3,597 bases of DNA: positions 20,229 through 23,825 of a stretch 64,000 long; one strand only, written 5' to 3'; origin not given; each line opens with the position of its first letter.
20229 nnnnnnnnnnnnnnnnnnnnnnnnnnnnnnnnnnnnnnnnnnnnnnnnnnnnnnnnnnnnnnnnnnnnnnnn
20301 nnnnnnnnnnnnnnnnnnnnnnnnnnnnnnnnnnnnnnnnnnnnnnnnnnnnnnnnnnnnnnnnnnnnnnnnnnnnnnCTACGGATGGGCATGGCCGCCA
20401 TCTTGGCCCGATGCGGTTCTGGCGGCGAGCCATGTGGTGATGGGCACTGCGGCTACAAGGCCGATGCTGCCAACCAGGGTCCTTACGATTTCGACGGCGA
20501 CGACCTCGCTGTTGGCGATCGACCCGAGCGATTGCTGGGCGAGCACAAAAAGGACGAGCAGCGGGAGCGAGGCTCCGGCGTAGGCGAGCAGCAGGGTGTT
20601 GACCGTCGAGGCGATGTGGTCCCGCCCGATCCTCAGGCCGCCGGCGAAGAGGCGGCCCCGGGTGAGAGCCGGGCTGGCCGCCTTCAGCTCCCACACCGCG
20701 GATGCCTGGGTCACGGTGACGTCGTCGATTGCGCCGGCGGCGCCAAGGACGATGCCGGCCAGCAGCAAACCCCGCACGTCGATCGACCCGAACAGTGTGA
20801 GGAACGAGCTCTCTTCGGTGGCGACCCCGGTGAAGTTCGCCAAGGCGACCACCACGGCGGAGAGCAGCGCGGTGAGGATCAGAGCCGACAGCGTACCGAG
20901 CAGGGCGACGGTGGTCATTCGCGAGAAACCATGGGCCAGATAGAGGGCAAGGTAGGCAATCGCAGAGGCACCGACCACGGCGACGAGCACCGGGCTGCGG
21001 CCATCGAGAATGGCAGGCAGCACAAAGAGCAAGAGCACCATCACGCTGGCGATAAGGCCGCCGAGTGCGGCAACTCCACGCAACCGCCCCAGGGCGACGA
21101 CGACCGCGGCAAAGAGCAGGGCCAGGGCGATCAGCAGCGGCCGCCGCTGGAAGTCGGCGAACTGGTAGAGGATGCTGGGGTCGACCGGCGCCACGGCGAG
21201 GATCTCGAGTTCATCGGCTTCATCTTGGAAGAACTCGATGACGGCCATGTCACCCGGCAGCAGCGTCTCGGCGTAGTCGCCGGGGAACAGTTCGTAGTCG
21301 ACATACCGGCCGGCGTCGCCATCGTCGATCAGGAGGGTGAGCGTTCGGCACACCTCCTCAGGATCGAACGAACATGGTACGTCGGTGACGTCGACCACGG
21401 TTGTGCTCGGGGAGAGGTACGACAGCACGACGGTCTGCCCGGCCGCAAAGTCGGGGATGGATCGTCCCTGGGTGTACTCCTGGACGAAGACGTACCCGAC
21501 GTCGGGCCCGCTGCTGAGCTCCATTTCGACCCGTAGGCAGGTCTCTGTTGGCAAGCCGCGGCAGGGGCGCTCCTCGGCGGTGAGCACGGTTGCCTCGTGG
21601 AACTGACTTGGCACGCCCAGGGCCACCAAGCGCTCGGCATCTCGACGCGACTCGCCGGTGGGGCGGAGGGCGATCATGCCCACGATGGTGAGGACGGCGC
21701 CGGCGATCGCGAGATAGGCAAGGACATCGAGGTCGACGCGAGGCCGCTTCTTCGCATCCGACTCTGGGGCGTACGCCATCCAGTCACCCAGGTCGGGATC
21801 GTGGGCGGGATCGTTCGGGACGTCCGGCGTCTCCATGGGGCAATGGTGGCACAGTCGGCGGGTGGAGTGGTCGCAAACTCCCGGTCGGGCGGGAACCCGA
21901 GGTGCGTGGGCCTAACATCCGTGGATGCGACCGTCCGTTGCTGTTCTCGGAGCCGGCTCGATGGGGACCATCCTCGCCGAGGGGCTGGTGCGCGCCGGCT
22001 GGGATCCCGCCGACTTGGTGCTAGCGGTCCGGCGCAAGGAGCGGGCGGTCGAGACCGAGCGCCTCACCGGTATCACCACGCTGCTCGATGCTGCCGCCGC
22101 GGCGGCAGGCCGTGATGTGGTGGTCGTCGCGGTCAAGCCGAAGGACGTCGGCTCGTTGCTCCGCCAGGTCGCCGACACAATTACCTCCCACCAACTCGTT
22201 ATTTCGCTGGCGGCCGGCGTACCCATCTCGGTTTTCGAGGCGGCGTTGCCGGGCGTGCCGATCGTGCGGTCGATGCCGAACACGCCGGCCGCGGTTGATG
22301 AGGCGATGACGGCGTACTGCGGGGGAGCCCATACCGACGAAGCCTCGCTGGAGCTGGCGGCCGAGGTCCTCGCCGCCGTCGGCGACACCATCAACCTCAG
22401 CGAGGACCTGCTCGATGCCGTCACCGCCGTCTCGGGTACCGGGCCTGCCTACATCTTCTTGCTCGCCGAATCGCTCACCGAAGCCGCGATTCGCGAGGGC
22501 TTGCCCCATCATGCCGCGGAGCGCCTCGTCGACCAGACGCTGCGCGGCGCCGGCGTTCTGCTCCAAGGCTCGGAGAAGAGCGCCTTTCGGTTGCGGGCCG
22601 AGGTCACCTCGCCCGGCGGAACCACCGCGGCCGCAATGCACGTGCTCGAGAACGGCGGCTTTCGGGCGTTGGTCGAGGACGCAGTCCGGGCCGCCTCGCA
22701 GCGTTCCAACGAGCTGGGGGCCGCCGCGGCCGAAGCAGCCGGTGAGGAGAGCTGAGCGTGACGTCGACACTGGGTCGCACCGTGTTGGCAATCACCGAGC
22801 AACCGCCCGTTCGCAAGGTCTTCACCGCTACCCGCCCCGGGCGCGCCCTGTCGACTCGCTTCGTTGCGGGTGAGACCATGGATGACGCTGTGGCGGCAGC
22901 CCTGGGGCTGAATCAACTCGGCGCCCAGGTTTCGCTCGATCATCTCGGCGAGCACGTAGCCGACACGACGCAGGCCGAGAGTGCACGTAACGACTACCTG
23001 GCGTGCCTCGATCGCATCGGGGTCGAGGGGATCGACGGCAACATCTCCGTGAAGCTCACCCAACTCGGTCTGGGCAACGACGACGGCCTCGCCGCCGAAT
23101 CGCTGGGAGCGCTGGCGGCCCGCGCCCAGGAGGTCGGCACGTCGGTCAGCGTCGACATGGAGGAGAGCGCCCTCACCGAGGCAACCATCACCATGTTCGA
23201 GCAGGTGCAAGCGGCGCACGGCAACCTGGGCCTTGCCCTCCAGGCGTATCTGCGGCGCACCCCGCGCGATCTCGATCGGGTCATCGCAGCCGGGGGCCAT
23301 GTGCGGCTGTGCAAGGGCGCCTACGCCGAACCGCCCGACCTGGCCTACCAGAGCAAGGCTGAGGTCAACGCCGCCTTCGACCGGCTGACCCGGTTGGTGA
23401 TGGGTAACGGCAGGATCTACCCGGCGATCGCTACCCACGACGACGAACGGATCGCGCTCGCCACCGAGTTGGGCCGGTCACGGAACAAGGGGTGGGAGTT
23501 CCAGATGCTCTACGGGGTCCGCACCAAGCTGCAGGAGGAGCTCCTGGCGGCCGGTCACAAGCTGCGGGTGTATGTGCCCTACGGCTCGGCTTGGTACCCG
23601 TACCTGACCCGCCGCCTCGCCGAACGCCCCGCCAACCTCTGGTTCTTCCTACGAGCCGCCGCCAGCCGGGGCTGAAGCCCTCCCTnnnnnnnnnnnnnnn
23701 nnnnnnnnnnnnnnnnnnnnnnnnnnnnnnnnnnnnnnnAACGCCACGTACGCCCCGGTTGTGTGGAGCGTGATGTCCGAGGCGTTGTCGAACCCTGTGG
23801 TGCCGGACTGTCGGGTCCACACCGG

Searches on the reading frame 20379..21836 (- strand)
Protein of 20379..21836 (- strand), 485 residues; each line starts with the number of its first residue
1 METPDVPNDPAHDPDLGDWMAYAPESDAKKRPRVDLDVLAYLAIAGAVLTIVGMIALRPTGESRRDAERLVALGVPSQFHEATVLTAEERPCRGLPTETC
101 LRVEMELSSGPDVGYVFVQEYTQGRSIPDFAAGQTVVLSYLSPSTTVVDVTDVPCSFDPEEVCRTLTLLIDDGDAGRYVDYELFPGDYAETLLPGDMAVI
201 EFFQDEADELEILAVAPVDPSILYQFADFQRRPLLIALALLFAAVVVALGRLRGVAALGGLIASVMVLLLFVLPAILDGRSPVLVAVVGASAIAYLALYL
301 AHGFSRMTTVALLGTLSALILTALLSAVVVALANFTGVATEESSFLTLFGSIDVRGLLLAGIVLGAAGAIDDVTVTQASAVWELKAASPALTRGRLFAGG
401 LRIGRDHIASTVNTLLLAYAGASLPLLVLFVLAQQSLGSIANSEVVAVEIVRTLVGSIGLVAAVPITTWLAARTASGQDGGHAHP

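Call 6: search_protein_families(library=pfam, proteins=[window:20379-21836:-], max_evalue=0.01)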
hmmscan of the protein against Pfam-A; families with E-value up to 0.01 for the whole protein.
window:20379-21836:- (485 aa): 1 family
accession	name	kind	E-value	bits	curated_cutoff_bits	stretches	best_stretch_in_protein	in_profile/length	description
PF07907.16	YibE_F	-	2e-74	250.6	27.2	1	235-472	1-240/241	YibE/F-like protein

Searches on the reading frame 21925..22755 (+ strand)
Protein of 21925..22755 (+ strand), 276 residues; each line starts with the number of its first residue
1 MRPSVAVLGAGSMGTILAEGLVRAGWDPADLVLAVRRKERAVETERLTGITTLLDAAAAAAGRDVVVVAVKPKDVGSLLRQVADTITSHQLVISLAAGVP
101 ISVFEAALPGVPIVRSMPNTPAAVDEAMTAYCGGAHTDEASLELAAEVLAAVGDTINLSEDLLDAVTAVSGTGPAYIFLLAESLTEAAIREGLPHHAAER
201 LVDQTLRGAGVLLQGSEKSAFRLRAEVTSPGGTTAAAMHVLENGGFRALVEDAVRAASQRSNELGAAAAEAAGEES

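Call 6: search_protein_families(library=pfam, proteins=[window:21925-22755:+], max_evalue=0.01)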
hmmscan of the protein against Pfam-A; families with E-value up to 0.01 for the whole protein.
window:21925-22755:+ (276 aa): 7 families
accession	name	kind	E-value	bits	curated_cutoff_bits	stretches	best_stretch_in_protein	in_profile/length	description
PF14748.11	P5CR_dimer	-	2e-35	121.7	25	1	160-264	1-105/105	Pyrroline-5-carboxylate reductase dimerisation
PF03807.23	F420_oxidored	-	8.3e-18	65.2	21.6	1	5-98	2-94/94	NADP oxidoreductase coenzyme F420-dependent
PF02558.23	ApbA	-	8.7e-08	32.4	22.2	1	5-99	1-103/150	Ketopantoate reductase PanE/ApbA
PF01210.29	NAD_Gly3P_dh_N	-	7.4e-06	26.5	23.1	1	5-99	2-106/158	NAD-dependent glycerol-3-phosphate dehydrogenase N-terminus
PF03446.21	NAD_binding_2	-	1.3e-05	25.7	21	1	5-95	2-92/161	NAD binding domain of 6-phosphogluconate dehydrogenase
PF03435.24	Sacchrp_dh_NADP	-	0.0061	17.3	25.1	0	5-97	1-77/129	Saccharopine dehydrogenase NADP binding domain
PF01488.26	Shikimate_DH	-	0.0071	16.9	24.3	0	5-74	15-87/138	Shikimate / quinate 5-dehydrogenase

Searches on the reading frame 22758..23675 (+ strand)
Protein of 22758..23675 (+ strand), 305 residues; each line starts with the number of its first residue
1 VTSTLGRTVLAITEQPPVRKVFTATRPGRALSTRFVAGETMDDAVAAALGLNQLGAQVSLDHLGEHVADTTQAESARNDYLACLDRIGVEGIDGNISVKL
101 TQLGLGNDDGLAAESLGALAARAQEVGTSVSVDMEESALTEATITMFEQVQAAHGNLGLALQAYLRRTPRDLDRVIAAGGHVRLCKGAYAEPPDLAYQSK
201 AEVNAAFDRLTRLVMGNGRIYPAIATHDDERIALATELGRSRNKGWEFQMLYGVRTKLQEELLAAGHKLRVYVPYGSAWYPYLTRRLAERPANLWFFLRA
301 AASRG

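Call 6: search_protein_families(library=pfam, proteins=[window:22758-23675:+], max_evalue=0.01)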
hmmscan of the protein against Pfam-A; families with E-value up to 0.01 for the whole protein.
window:22758-23675:+ (305 aa): 1 family
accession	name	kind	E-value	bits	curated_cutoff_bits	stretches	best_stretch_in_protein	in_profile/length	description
PF01619.24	Pro_dh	-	1.8e-38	133.1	27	1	50-294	7-273/278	Proline dehydrogenase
